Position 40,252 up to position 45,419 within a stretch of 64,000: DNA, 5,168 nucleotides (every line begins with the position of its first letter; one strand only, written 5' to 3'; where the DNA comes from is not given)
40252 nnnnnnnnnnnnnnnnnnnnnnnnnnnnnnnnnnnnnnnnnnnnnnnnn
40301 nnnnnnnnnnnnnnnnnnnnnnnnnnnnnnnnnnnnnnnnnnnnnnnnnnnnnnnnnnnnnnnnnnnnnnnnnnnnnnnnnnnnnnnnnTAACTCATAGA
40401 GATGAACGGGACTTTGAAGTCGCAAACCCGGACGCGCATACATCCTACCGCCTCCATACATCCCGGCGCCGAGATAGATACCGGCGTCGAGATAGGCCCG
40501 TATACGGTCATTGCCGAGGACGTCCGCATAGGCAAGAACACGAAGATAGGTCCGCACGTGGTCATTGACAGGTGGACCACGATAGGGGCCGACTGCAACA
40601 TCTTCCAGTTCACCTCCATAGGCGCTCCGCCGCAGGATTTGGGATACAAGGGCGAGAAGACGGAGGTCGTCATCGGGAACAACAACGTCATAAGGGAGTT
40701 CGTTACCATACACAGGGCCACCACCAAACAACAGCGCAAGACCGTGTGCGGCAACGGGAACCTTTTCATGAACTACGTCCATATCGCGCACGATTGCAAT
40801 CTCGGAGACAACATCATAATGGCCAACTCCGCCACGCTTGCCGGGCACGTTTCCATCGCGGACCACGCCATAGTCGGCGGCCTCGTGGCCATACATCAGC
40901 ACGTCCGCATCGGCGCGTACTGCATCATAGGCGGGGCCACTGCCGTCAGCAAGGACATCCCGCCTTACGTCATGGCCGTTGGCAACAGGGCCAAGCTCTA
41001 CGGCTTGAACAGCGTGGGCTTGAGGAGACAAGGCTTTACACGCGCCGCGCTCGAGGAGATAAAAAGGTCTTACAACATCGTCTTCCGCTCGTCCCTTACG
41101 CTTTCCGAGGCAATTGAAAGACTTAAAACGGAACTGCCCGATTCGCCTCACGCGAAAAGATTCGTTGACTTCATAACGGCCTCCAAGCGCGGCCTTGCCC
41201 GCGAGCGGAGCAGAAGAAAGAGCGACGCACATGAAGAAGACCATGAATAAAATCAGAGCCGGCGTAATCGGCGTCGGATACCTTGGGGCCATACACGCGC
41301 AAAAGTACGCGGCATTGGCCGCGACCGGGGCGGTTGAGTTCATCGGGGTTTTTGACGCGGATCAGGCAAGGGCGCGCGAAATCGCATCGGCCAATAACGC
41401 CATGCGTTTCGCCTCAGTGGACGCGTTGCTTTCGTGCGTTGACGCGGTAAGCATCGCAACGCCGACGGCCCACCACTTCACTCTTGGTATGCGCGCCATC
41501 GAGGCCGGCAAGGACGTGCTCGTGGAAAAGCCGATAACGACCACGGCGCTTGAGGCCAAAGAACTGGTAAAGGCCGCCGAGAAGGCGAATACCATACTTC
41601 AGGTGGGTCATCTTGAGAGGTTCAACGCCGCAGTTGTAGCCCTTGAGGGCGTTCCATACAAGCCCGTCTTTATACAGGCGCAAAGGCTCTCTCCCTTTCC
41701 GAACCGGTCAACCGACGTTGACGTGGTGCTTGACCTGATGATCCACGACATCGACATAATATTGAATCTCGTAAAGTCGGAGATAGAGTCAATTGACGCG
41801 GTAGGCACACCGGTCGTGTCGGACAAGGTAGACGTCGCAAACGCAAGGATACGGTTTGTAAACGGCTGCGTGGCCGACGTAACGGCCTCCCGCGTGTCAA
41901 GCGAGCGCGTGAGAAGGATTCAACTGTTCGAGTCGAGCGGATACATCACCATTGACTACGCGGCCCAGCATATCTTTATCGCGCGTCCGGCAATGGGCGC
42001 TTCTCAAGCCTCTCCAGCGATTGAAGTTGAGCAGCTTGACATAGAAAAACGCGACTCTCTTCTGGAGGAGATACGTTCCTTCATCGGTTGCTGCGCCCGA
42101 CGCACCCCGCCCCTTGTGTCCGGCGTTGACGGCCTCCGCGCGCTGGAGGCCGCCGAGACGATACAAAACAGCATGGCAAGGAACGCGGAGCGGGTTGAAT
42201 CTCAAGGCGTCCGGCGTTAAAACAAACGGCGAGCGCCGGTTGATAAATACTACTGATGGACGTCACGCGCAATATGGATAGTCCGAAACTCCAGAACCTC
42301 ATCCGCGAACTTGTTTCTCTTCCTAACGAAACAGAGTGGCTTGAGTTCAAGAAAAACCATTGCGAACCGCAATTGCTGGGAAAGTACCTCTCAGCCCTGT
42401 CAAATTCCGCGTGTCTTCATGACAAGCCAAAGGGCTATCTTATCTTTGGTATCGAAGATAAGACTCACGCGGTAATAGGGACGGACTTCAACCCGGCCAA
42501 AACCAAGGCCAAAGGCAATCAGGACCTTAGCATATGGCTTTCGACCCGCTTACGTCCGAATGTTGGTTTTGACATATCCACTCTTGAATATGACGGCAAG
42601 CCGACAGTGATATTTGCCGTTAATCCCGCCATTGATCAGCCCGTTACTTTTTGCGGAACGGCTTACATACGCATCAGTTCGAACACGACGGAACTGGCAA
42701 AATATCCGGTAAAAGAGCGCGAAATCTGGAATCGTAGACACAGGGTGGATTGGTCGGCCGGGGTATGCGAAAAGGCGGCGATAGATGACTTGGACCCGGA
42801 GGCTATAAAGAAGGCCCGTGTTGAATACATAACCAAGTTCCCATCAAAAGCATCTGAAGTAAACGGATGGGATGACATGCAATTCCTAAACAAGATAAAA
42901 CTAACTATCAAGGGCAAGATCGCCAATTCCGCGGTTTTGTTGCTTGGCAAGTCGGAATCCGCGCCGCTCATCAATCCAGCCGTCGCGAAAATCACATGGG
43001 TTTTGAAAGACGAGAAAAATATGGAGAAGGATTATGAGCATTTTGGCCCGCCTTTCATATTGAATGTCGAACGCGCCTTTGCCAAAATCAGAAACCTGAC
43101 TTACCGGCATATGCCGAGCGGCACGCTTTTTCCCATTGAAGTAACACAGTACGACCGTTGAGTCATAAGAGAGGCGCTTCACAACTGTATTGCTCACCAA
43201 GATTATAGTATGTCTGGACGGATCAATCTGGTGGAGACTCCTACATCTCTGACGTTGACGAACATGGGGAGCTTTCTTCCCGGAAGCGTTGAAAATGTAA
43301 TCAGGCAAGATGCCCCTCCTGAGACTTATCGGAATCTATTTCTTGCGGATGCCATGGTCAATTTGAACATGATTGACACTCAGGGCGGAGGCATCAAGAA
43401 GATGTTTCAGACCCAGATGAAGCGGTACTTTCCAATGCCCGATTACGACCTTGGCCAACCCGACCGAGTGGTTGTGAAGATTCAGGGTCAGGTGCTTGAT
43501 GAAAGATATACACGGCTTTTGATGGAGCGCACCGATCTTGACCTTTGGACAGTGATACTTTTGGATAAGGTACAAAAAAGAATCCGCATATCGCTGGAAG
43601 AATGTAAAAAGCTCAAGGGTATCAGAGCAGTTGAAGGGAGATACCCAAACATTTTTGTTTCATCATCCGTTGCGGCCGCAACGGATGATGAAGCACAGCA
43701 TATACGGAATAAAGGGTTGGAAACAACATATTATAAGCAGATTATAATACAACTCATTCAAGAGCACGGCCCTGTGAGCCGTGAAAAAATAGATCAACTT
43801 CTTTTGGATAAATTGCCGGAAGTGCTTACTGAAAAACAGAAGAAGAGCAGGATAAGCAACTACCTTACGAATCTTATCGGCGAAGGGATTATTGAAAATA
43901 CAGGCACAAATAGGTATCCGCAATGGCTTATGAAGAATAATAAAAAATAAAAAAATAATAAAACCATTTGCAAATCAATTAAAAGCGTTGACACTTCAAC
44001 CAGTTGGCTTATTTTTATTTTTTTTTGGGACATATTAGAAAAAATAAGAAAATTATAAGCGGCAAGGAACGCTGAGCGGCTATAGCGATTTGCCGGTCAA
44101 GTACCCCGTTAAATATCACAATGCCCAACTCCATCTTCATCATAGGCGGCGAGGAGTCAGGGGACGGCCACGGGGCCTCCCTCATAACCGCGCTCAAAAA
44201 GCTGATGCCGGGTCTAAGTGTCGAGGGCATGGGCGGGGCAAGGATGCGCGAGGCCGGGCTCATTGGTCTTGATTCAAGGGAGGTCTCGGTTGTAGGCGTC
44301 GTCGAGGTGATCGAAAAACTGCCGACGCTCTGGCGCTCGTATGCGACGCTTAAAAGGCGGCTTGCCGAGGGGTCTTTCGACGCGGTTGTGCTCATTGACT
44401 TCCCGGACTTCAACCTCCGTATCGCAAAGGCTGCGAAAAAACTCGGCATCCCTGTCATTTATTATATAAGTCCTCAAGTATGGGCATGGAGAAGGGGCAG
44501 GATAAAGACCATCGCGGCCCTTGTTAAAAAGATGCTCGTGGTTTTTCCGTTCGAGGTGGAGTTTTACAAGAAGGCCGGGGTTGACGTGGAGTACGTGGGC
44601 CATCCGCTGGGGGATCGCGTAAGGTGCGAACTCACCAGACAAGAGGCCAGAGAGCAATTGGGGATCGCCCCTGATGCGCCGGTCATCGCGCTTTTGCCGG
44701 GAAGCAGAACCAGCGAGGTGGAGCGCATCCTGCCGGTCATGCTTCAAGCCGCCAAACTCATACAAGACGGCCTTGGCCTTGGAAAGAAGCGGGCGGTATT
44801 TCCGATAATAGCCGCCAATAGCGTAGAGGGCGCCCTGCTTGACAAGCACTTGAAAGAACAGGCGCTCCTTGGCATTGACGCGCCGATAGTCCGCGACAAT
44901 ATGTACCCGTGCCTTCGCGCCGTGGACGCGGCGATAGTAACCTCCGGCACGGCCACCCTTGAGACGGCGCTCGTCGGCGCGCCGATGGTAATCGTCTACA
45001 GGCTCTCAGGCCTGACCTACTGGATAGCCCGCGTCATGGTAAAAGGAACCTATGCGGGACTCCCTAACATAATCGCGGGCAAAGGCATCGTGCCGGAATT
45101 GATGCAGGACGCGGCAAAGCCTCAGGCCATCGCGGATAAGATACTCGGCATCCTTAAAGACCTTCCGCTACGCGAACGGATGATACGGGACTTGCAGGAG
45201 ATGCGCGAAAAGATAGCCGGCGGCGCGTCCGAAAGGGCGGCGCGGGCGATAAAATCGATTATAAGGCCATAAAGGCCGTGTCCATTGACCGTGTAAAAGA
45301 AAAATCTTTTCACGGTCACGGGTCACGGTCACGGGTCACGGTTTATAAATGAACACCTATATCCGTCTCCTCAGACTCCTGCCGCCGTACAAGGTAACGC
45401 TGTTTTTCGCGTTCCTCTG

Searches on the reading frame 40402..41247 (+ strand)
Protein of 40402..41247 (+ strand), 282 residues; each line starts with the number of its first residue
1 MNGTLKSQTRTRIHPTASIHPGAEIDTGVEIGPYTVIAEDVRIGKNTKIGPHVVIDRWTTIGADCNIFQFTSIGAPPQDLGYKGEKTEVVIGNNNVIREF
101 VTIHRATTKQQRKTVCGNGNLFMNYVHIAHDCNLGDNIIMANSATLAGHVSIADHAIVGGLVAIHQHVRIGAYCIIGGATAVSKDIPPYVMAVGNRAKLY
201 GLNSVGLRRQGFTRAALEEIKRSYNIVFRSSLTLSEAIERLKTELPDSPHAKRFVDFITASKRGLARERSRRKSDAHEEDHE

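Call 65: search_protein_families(library=pfam, proteins=[window:40402-41247:+], max_evalue=0.00001)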
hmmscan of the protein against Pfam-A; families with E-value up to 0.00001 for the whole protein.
window:40402-41247:+ (282 aa): 3 families
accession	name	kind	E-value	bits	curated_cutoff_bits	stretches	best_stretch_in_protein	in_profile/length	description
PF13720.11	Acetyltransf_11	-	1.3e-29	102.8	24.5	1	185-265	1-81/82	Udp N-acetylglucosamine O-acyltransferase; Domain 2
PF00132.30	Hexapep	-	1.9e-25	87.8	27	0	40-67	1-28/36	Bacterial transferase hexapeptide (six repeats)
PF25084.1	LbH_EIF2B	-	2.7e-08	34.2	54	0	28-67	9-47/105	EIF2B subunit epsilon LbH domain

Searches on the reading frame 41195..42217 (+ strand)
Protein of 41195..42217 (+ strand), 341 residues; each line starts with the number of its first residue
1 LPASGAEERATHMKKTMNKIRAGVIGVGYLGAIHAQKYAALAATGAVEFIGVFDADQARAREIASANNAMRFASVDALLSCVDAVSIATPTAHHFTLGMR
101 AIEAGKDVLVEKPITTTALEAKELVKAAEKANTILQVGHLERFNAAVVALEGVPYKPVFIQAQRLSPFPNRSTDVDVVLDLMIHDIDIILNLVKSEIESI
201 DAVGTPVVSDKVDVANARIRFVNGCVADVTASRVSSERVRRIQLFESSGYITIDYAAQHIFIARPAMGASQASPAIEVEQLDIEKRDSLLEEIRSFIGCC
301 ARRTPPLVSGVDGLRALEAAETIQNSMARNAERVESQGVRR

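Call 65: search_protein_families(library=pfam, proteins=[window:41195-42217:+], max_evalue=0.00001)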
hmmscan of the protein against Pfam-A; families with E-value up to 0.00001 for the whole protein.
window:41195-42217:+ (341 aa): 2 families
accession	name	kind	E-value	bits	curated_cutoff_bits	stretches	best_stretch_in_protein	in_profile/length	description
PF01408.29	GFO_IDH_MocA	-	2.5e-28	99.6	24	1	20-139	1-120/120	Oxidoreductase family, NAD-binding Rossmann fold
PF22725.1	GFO_IDH_MocA_C3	-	1.8e-09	38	27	1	176-251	44-123/124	GFO/IDH/MocA C-terminal domain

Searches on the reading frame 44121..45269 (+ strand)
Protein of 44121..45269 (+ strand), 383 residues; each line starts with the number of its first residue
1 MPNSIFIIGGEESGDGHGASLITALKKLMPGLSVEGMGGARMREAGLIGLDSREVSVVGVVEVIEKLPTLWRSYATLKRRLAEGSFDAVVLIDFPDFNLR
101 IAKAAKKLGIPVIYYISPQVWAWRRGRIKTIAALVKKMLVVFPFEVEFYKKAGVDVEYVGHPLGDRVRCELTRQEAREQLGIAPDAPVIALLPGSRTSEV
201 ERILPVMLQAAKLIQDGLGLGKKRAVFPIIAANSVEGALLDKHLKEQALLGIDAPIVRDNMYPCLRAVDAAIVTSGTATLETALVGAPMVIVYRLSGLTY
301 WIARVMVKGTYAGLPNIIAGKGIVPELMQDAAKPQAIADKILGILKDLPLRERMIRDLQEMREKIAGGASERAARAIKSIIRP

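Call 65: search_protein_families(library=pfam, proteins=[window:44121-45269:+], max_evalue=0.00001)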
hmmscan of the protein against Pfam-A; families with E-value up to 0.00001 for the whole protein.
window:44121-45269:+ (383 aa): 1 family
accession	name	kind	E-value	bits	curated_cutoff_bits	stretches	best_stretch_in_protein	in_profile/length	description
PF02684.21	LpxB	-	4.9e-98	328.9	22.6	1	5-370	1-364/374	Lipid-A-disaccharide synthetase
